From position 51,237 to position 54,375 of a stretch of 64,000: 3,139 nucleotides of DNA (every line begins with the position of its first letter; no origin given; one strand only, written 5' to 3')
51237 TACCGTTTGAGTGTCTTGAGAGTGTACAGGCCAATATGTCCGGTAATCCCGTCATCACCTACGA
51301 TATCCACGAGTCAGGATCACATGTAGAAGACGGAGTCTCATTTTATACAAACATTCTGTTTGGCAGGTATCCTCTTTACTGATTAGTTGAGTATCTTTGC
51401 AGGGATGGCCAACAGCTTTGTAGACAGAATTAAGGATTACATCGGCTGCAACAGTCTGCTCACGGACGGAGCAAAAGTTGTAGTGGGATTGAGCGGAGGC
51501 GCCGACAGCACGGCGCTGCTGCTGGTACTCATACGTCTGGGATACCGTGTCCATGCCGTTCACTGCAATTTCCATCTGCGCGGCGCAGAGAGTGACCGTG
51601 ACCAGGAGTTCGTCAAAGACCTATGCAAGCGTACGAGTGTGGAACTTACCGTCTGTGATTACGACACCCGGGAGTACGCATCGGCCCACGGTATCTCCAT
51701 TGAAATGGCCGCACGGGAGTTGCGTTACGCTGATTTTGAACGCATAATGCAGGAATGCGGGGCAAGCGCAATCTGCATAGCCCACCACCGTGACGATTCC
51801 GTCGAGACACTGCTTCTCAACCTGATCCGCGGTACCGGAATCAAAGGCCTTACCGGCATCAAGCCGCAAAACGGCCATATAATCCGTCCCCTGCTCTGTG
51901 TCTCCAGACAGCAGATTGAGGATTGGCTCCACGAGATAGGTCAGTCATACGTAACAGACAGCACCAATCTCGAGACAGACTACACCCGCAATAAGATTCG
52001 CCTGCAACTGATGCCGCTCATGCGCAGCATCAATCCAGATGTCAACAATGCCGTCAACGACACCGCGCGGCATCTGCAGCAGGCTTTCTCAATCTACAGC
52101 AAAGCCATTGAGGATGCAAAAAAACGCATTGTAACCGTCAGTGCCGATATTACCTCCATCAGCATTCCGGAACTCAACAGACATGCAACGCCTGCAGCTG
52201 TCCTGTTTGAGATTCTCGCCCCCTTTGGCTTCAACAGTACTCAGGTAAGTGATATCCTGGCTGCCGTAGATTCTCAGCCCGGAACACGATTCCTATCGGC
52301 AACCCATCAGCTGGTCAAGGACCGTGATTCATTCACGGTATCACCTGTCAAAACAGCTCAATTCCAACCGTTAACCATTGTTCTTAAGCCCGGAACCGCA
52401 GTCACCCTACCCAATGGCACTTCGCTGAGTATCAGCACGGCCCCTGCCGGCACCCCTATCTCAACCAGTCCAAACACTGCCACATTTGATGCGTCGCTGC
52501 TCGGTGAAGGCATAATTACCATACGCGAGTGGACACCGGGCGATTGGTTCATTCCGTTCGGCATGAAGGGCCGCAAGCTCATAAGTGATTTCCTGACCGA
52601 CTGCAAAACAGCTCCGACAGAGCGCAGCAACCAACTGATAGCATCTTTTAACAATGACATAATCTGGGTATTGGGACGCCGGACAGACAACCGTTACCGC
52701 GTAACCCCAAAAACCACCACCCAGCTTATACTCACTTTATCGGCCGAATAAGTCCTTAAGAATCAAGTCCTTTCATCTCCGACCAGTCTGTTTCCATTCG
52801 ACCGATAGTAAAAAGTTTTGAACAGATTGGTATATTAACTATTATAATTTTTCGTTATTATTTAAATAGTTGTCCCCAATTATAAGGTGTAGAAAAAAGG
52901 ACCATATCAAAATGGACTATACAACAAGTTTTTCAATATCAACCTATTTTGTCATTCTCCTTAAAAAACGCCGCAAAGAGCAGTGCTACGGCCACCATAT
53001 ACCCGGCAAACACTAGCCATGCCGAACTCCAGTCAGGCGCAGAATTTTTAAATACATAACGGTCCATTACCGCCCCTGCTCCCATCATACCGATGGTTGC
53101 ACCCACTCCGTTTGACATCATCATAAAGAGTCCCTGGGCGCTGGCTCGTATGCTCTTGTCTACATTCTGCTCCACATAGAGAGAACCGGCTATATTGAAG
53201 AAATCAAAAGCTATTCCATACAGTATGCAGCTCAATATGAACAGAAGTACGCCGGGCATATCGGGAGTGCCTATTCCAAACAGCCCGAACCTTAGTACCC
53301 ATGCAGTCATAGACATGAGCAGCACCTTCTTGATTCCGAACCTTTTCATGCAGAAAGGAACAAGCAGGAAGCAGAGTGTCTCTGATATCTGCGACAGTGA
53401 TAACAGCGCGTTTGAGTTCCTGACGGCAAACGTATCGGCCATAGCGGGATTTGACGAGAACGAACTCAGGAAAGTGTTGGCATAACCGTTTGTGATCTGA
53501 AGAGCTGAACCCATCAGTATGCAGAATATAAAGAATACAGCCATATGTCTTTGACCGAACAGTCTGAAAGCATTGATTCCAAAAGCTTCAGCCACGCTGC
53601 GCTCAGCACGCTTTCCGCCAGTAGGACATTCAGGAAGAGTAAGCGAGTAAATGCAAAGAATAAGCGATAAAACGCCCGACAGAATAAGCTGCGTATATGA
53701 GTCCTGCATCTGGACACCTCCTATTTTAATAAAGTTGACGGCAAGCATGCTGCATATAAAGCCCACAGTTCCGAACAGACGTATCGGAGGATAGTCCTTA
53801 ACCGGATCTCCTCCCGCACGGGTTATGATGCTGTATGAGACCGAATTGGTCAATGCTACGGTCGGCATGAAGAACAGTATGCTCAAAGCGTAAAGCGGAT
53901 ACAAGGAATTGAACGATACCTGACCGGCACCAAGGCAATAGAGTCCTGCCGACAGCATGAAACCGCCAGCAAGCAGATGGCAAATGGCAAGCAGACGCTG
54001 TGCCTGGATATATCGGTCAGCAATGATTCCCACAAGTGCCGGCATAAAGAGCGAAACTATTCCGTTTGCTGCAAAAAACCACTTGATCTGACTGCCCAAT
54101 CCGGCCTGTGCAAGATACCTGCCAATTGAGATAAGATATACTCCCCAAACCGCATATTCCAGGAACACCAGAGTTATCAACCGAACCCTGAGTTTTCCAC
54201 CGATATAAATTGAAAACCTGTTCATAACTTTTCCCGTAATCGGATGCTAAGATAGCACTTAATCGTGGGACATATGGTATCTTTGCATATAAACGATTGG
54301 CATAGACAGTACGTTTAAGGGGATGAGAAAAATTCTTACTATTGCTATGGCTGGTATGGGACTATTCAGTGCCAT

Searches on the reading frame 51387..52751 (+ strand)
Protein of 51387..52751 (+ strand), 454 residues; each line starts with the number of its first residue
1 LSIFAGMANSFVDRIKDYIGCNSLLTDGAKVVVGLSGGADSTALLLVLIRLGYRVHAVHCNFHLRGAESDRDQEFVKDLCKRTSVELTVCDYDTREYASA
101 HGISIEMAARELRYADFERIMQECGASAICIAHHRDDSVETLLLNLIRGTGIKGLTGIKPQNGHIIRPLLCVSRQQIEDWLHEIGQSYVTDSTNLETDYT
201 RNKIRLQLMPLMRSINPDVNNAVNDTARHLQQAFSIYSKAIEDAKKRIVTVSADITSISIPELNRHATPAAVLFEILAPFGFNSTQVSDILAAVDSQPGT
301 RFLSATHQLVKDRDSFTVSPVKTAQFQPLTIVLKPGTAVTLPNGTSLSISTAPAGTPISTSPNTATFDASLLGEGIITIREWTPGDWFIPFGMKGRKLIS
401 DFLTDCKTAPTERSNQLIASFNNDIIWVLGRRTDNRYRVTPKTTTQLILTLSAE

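Call 48: search_protein_families(library=pfam, proteins=[window:51387-52751:+], max_evalue=0.00001)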
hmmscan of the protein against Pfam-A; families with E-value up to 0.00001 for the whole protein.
window:51387-52751:+ (454 aa): 2 families
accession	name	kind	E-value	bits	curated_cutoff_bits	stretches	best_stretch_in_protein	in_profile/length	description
PF01171.26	ATP_bind_3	-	3.2e-51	174.1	27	1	30-205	1-180/182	PP-loop family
PF06508.19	QueC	-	9.9e-08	32.2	22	1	30-94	1-62/210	Queuosine biosynthesis protein QueC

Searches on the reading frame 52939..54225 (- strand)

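Call 48: search_protein_families(library=pfam, proteins=[window:52939-54225:-], max_evalue=0.00001)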
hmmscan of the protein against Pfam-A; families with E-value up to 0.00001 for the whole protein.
window:52939-54225:- (428 aa): 3 families
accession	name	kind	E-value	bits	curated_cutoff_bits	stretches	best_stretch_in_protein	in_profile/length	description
PF03825.22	Nuc_H_symport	-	1.6e-115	386.8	25.9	1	12-425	3-399/400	Nucleoside H+ symporter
PF12832.13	MFS_1_like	-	1.3e-25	90.7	25.2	1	15-389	3-364/373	MFS_1 like family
PF07690.21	MFS_1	-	1.2e-13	51.1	33.4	1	244-424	6-175/347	Major Facilitator Superfamily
